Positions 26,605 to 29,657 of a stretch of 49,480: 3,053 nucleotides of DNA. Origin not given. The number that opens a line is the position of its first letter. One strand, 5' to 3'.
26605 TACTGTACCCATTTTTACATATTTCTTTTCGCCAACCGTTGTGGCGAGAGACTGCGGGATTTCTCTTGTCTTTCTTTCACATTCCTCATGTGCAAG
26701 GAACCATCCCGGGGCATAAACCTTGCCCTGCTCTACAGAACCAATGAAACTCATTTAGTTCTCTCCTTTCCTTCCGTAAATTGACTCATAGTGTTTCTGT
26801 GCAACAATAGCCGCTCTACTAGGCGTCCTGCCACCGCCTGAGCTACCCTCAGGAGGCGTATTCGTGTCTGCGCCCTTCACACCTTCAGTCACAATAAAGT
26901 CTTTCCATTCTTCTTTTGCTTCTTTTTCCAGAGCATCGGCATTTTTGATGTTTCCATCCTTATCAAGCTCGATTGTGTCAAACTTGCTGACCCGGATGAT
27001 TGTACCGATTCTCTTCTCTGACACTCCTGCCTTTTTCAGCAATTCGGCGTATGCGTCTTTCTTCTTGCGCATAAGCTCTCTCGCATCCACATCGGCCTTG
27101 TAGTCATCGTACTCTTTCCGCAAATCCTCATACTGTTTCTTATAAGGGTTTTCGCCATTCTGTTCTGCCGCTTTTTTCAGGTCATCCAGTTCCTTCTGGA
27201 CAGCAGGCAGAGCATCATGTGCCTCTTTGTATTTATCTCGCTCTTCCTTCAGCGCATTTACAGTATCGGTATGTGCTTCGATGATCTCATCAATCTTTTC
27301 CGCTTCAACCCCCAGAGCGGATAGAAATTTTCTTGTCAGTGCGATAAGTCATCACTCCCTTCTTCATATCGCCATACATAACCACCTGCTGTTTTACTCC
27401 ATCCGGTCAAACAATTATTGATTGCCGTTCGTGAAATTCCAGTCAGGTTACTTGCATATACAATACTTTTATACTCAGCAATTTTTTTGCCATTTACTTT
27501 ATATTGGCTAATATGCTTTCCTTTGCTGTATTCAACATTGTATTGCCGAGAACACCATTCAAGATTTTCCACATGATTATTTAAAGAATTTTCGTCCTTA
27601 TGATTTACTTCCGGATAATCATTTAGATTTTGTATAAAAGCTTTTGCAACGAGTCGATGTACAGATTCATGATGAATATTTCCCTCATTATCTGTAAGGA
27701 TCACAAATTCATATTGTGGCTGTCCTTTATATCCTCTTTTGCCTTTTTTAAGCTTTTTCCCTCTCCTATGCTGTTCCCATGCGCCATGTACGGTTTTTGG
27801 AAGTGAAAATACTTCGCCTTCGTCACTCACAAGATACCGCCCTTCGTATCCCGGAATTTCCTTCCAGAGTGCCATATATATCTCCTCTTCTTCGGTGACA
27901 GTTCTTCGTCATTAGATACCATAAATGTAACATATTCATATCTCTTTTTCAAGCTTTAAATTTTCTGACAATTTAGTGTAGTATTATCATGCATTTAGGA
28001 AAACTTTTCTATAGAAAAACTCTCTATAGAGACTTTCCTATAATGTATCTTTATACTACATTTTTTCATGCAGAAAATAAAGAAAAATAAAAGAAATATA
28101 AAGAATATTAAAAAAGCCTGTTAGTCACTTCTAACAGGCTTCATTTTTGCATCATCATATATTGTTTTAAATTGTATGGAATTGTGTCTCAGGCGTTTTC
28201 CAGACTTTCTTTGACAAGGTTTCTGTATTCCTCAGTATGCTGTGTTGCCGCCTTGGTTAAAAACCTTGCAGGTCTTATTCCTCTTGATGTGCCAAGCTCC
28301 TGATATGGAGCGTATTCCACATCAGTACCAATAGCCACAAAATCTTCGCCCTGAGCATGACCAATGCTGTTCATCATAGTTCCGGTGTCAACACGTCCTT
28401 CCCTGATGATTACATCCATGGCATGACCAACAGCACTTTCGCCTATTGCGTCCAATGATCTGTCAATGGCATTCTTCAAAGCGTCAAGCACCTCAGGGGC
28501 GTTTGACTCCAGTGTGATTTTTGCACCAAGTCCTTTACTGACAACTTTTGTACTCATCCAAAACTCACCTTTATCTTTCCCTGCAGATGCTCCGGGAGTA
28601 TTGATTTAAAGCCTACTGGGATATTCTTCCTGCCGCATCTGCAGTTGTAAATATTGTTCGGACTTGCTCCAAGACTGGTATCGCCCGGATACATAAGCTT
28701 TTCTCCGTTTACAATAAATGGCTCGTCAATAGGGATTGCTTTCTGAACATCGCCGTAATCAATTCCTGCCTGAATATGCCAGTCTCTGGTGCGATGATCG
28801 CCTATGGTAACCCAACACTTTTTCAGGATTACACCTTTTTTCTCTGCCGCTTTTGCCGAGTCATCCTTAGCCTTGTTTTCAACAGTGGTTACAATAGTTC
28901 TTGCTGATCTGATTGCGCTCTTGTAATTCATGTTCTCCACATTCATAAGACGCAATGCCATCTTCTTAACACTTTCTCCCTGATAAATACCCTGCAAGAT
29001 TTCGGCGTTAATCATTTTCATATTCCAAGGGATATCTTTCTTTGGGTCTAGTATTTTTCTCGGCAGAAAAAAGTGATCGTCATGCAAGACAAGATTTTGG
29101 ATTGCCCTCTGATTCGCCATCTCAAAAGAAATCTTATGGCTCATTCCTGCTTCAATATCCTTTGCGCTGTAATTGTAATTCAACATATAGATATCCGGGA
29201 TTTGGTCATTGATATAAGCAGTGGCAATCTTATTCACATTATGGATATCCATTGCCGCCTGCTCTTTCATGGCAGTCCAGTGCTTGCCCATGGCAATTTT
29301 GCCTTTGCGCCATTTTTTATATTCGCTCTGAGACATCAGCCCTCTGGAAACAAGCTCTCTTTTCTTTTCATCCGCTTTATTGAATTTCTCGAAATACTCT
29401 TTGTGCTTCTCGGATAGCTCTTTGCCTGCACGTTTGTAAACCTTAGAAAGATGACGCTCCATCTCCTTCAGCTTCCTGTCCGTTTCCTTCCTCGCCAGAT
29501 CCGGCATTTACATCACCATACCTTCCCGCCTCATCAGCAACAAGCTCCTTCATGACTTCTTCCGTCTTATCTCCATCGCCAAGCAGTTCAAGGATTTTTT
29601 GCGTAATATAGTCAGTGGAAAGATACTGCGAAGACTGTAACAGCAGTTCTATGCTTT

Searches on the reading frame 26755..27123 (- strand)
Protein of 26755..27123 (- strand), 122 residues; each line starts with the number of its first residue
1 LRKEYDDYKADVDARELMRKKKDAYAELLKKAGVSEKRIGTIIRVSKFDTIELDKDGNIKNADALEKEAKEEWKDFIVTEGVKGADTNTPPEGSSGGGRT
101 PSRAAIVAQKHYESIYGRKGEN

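Call 7: search_protein_families(library=phrogs, proteins=[window:26755-27123:-], max_evalue=0.01)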
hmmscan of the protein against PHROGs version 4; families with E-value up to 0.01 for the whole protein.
window:26755-27123:- (122 aa): 1 family
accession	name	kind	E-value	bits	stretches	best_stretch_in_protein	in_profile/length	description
phrog_194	-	head and packaging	9.1e-05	23.4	1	3-99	90-191/335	head scaffolding protein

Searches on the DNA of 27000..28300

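Call 95: search_rna_families(source=window, start=27000, end=28300, threshold=evalue, max_evalue=1)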
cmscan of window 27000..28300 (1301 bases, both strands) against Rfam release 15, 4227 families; matches with E-value up to 1: 1.
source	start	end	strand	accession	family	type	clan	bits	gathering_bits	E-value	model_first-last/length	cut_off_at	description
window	27965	28063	-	RF02577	tsr24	Gene; sRNA;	-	16.1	50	0.65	1-238/238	no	S. aureus tsr24 small RNA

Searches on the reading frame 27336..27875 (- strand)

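Call 7: search_protein_families(library=phrogs, proteins=[window:27336-27875:-], max_evalue=0.01)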
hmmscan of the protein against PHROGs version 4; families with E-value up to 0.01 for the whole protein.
window:27336-27875:- (179 aa): 15 families
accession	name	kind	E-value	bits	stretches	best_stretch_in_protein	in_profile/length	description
phrog_59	-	DNA, RNA and nucleotide metabolism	5.2e-38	132.5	1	3-168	139-282/423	HNH endonuclease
phrog_959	-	DNA, RNA and nucleotide metabolism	1.6e-27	97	1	2-135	6-126/138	HNH endonuclease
phrog_1492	-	DNA, RNA and nucleotide metabolism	2.2e-23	84.1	1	3-115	46-157/414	HNH endonuclease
phrog_37683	-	unknown function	3.2e-09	37.3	1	38-118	133-209/279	-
phrog_20162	-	DNA, RNA and nucleotide metabolism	8.9e-07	30.2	1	119-174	30-85/88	HNH endonuclease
phrog_99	-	DNA, RNA and nucleotide metabolism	1.9e-06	28.8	1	68-130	156-225/383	HNH endonuclease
phrog_21964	-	DNA, RNA and nucleotide metabolism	4.4e-06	27.5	1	56-119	150-214/244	HNH endonuclease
phrog_7140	-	DNA, RNA and nucleotide metabolism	4.5e-05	23.4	1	100-175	272-340/423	intron encoded nuclease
phrog_14913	-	DNA, RNA and nucleotide metabolism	0.00027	22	1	56-113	26-84/149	HNH endonuclease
phrog_17657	-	DNA, RNA and nucleotide metabolism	0.00095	20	1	39-108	93-165/168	HNH endonuclease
phrog_3855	-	DNA, RNA and nucleotide metabolism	0.0012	20.2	1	129-172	16-58/115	HTH DNA binding protein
phrog_826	-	DNA, RNA and nucleotide metabolism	0.0017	18.9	1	70-118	110-159/281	HNH endonuclease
phrog_7545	-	DNA, RNA and nucleotide metabolism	0.0024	19.1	1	35-109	48-125/160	HNH endonuclease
phrog_4578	-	DNA, RNA and nucleotide metabolism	0.004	18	1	86-120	28-62/130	HNH endonuclease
phrog_15471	-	DNA, RNA and nucleotide metabolism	0.0087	16.9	0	64-113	26-76/183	HNH endonuclease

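Call 90: search_protein_families(library=pfam, proteins=[window:27336-27875:-], max_evalue=0.01)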
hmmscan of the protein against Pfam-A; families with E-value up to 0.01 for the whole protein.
window:27336-27875:- (179 aa): 4 families
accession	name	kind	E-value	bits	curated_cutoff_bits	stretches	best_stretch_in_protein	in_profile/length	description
PF07463.16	NUMOD4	-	6.9e-10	39.5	23.4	1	4-46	3-38/49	NUMOD4 motif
PF22083.2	I-HmuI_NUMOD-like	-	9.2e-07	28.8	27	1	132-168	9-45/46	DNA endonuclease I-HmuI-like, NUMOD-like domain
PF13392.12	HNH_3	-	1.7e-06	28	24.8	1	72-114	3-45/46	HNH endonuclease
PF07453.19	NUMOD1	-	5.6e-05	23.7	22.8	1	122-156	3-37/37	NUMOD1 domain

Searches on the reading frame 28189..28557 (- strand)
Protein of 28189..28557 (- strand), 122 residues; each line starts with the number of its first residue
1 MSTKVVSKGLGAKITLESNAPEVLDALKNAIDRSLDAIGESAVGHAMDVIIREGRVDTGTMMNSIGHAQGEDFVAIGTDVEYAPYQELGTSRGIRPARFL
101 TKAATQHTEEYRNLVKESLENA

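Call 7: search_protein_families(library=phrogs, proteins=[window:28189-28557:-], max_evalue=0.01)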
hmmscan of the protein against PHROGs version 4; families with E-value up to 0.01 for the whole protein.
window:28189-28557:- (122 aa): 2 families
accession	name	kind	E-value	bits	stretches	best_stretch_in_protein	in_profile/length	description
phrog_5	-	connector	5.4e-12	47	1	19-121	97-207/239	tail completion or Neck1 protein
phrog_26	-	connector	0.00031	21.3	1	57-98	155-205/321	tail completion or Neck1 protein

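Call 16: find_encoding_contigs(protein=window:28189-28557:-, flank=6000, max_places=10)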
Protein window:28189-28557:- (122 aa): 3 contigs read that carry it; 1 place shown.
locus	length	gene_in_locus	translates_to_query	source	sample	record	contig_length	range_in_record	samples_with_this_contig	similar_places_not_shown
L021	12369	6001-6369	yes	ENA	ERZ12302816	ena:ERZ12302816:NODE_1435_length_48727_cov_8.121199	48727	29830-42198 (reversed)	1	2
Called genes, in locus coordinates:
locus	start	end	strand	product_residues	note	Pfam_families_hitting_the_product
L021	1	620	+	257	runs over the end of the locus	-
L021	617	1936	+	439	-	-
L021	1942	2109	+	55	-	-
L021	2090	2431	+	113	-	-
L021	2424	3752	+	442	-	-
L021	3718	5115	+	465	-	PF05133:SPP1_portal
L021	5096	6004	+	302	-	PF04233:Phage_Mu_F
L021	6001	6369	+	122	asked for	-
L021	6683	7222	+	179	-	PF07463:NUMOD4, PF13392:HNH_3 (weak), PF22083:I-HmuI_NUMOD-like (weak)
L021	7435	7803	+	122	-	PF06810:Phage_scaffold (weak)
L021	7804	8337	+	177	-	-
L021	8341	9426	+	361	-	PF03864:Phage_cap_E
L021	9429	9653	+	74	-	-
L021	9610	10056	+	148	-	-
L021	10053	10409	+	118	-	-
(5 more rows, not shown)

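Call 90: search_protein_families(library=pfam, proteins=[window:28189-28557:-], max_evalue=0.01)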
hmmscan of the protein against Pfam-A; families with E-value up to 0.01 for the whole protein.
window:28189-28557:- (122 aa): 1 family
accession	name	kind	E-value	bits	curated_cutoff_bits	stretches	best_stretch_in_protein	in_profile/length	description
PF04883.17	HK97-gp10_like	-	0.00043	21.6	21.4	1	25-89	12-78/78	Bacteriophage HK97-gp10, putative tail-component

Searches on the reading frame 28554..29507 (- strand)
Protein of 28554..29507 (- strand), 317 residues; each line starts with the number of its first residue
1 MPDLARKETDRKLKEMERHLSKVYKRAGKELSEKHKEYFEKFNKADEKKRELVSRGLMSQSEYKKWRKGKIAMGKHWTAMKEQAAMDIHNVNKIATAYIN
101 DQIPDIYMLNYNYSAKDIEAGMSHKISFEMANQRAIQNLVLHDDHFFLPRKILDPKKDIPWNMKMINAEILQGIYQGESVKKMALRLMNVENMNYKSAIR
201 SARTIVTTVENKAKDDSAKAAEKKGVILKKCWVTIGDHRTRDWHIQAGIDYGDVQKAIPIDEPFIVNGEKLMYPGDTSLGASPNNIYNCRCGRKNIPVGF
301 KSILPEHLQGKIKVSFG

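Call 7: search_protein_families(library=phrogs, proteins=[window:28554-29507:-], max_evalue=0.01)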
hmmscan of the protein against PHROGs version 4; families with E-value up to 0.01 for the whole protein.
window:28554-29507:- (317 aa): 12 families
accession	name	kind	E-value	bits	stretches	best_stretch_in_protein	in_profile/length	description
phrog_2468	-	head and packaging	1.6e-22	81.3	1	13-291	33-267/303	head morphogenesis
phrog_859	-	head and packaging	2.8e-17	63.5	1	182-291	184-284/807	portal protein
phrog_3517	-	head and packaging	6.2e-15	56.3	1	193-291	230-323/371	head morphogenesis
phrog_595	-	head and packaging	2.3e-13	51.3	1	11-244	17-264/513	head maturation protease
phrog_2662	-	head and packaging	1.8e-10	41.1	1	164-292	589-704/717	portal protein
phrog_4728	-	head and packaging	3.2e-09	37.1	1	7-246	31-267/591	head morphogenesis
phrog_115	-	head and packaging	1.5e-07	31.9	1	7-244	34-284/665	minor head protein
phrog_18477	-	head and packaging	2.9e-07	30.6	1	198-292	206-294/760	head morphogenesis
phrog_15127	-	head and packaging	5.5e-07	29.5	1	164-296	135-251/602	head protein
phrog_21406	-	unknown function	1.4e-06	27.1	1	204-292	269-348/1668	-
phrog_19443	-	head and packaging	0.00022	20.8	1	11-296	31-284/579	minor head protein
phrog_2841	-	head and packaging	0.004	17.2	1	165-222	198-255/525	minor head protein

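Call 15: find_related_loci(query=window:28554-29507:-, collection=viral_contigs, flank=10000)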
Query window:28554-29507:- (317 aa) in viral_contigs; peptide patterns used: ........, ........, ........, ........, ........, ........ (x = any residue, [..] = any of these).
6 stretches matched a pattern, but none encodes a relative of the query by tblastn (E <= 1e-3).

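Call 38: find_homologous_proteins(query=window:28554-29507:-, max_evalue=1e-10)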
Query window:28554-29507:- (317 aa): 766 proteins with E <= 1e-10 among 1417 candidates; the best 120 are listed.
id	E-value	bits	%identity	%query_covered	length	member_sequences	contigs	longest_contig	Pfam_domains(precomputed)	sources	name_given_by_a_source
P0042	8.9e-202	687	100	95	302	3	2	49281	PF04233.20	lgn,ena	-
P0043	5.7e-144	497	69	100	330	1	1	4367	PF04233.20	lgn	-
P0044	2.6e-139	482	67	99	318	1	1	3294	PF04233.20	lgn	-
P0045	2.2e-138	479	68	95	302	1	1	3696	PF04233.20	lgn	-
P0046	5.5e-134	464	65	99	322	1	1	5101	PF04233.20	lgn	-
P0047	1.2e-116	407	59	100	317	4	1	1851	PF04233.20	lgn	-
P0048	1.3e-115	404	58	100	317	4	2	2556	PF04233.20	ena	-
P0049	2.7e-115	403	58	100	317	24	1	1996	PF04233.20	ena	-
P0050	5.2e-115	402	56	100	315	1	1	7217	PF04233.20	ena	-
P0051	2.3e-114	400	56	100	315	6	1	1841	PF04233.20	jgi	jgi:hypothetical protein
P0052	5.7e-112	392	55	100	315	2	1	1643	PF04233.20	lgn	-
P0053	6.8e-111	388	56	100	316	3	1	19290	PF04233.20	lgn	-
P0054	2.0e-110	387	55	100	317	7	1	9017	PF04233.20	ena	-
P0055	3.8e-110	386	54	100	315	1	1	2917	PF04233.20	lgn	-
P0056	1.3e-109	384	58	99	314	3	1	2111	PF04233.20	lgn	-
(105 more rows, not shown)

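Call 40: find_encoding_contigs(protein=P0043, flank=10000, max_places=3)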
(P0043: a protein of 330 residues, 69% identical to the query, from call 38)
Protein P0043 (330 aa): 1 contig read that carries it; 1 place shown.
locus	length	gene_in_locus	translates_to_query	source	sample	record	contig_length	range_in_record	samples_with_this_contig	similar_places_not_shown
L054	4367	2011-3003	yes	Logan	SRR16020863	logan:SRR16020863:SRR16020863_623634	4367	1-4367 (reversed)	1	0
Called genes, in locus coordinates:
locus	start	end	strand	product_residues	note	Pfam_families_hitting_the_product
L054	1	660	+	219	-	?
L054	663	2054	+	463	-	PF05133:SPP1_portal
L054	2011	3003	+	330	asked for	PF04233:Phage_Mu_F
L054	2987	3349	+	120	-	-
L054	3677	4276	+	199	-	PF06810:Phage_scaffold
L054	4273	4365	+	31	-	?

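Call 41: find_encoding_contigs(protein=P0046, flank=10000, max_places=3)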
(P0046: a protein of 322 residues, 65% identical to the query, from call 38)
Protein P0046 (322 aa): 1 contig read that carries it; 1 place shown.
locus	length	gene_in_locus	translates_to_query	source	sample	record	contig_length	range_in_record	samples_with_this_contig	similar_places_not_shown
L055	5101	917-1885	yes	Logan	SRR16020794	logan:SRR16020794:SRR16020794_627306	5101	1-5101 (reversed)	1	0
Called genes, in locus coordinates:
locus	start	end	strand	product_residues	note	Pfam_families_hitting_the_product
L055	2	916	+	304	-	?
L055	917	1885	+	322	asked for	PF04233:Phage_Mu_F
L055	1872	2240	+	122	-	-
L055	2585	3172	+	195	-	PF06810:Phage_scaffold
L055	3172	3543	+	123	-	-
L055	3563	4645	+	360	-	PF03864:Phage_cap_E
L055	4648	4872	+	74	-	-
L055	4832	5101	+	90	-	?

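Call 44: find_related_loci(query=A2, collection=viral_contigs, flank=4000)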
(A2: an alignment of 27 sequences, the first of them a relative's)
Query A2 (302 aa) in viral_contigs; peptide patterns used: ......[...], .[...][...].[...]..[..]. (x = any residue, [..] = any of these).
522 stretches matched a pattern; 352 encode a relative of the query (tblastn E <= 1e-3); the best 80 are kept; 80 distinct loci.
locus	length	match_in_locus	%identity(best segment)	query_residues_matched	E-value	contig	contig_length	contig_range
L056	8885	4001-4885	57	1-301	9e-111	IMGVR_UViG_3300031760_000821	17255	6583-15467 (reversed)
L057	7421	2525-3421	54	1-301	1e-109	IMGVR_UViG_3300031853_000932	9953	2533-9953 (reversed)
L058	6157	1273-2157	52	1-301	1e-103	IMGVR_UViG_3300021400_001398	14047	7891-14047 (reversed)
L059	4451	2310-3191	54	1-301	5e-101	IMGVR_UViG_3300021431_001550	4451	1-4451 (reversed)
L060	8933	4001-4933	50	1-299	2e-94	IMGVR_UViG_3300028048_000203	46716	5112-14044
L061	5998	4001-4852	50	1-288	5e-88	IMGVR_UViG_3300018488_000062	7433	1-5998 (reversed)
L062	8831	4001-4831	48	1-288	1e-84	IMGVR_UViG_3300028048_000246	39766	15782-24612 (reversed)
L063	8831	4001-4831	47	1-288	3e-84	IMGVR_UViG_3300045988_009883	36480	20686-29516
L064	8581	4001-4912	42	1-301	3e-81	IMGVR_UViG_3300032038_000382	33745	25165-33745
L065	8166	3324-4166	47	1-281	7e-78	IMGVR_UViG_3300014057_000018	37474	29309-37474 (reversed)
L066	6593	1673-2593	39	1-300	2e-63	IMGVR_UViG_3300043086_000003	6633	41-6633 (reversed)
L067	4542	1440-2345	38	1-300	4e-61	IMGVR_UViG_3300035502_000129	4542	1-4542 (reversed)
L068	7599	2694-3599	37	1-300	1e-60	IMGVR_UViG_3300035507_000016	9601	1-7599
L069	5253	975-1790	38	1-276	3e-60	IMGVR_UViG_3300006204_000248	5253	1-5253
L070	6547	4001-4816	38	1-276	3e-60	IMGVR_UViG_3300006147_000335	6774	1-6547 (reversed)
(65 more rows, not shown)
